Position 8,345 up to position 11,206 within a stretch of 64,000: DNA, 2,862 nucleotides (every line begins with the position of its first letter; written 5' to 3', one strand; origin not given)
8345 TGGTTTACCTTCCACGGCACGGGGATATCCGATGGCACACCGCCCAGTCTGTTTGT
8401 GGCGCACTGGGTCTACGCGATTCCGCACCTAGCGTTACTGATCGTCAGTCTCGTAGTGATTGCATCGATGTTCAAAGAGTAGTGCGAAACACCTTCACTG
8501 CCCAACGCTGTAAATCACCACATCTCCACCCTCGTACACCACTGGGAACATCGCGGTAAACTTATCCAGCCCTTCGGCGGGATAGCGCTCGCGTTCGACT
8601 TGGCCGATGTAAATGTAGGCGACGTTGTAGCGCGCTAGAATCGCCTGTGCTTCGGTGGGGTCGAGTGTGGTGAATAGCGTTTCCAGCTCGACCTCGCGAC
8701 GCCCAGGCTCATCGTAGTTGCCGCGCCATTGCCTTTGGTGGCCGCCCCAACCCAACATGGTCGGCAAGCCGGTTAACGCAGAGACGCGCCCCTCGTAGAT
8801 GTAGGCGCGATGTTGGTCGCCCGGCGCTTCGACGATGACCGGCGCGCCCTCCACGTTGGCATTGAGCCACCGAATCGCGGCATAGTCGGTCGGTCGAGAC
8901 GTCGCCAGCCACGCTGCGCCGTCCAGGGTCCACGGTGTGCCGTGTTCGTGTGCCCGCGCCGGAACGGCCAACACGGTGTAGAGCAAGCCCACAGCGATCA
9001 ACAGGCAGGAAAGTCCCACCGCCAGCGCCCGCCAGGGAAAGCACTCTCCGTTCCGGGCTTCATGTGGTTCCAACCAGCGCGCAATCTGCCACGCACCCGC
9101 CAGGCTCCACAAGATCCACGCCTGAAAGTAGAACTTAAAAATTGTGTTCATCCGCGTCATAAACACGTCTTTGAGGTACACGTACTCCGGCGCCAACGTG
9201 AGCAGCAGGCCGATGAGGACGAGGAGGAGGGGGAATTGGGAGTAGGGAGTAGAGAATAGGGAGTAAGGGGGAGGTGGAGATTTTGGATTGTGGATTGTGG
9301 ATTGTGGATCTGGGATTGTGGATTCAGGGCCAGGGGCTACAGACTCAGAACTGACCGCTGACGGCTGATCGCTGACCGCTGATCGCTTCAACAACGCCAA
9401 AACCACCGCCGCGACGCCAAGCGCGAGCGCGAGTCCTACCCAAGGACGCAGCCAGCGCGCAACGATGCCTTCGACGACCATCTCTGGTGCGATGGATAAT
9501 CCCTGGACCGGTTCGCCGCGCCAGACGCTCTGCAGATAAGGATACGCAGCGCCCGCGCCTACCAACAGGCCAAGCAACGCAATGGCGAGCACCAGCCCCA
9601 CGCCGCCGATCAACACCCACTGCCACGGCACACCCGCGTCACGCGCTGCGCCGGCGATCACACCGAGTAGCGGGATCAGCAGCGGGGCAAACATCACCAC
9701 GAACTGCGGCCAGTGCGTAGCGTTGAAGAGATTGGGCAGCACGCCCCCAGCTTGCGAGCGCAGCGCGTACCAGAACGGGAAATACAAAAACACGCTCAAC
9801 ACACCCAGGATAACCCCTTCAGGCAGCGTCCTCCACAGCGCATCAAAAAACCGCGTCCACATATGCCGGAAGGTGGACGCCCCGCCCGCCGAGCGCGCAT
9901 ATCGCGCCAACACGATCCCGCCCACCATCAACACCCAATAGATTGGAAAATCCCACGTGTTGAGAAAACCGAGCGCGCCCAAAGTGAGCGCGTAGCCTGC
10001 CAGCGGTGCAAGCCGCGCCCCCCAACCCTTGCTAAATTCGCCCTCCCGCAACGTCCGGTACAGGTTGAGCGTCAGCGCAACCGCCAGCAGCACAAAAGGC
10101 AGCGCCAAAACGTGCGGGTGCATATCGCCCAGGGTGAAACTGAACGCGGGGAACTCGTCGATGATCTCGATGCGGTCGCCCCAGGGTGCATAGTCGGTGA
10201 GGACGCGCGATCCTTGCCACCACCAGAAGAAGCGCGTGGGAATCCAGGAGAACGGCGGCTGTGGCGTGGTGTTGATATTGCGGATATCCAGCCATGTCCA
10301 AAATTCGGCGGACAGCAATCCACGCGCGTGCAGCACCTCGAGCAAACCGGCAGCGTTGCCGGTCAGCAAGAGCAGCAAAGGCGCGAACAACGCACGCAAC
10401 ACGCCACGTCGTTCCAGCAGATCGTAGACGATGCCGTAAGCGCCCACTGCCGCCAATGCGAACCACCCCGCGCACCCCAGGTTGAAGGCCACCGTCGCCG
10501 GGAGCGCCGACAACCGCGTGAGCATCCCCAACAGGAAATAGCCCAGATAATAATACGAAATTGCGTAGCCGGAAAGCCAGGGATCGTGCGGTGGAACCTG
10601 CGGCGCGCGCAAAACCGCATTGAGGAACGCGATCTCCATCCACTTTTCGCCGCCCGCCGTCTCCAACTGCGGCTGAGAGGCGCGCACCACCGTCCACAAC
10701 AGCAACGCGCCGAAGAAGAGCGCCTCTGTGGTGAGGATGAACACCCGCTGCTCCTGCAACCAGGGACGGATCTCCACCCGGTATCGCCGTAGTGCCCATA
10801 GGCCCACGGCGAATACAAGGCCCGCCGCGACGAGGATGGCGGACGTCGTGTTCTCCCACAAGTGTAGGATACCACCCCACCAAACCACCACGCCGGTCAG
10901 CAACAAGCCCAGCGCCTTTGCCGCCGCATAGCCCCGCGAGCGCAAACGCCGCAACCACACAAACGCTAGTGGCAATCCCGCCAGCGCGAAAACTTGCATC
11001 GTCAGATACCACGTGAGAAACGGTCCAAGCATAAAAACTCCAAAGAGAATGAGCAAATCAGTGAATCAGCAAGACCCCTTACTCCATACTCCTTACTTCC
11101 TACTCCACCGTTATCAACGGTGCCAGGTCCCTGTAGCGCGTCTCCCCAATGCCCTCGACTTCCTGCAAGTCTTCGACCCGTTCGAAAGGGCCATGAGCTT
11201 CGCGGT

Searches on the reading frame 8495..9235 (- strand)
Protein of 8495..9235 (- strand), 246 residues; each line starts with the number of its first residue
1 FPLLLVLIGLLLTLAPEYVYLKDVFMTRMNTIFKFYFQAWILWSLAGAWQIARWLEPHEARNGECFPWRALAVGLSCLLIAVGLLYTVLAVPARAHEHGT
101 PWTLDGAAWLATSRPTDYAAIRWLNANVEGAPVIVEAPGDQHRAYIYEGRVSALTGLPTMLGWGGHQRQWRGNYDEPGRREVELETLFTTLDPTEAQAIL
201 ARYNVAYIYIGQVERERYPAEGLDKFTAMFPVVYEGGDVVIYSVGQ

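Call 66: search_protein_families(library=pfam, proteins=[window:8495-9235:-], max_evalue=0.01)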
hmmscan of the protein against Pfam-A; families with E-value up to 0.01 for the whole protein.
window:8495-9235:- (246 aa): 1 family
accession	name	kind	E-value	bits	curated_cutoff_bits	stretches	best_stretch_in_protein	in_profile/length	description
PF10060.15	DUF2298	-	6.4e-14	52.2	27.8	1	1-43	443-488/488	Uncharacterized membrane protein (DUF2298)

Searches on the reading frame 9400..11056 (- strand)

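Call 66: search_protein_families(library=pfam, proteins=[window:9400-11056:-], max_evalue=0.01)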
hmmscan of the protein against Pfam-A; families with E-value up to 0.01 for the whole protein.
window:9400-11056:- (552 aa): 1 family
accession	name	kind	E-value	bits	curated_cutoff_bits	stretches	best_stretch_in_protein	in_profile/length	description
PF10060.15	DUF2298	-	1.8e-92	311.3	27.8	1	54-511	2-421/488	Uncharacterized membrane protein (DUF2298)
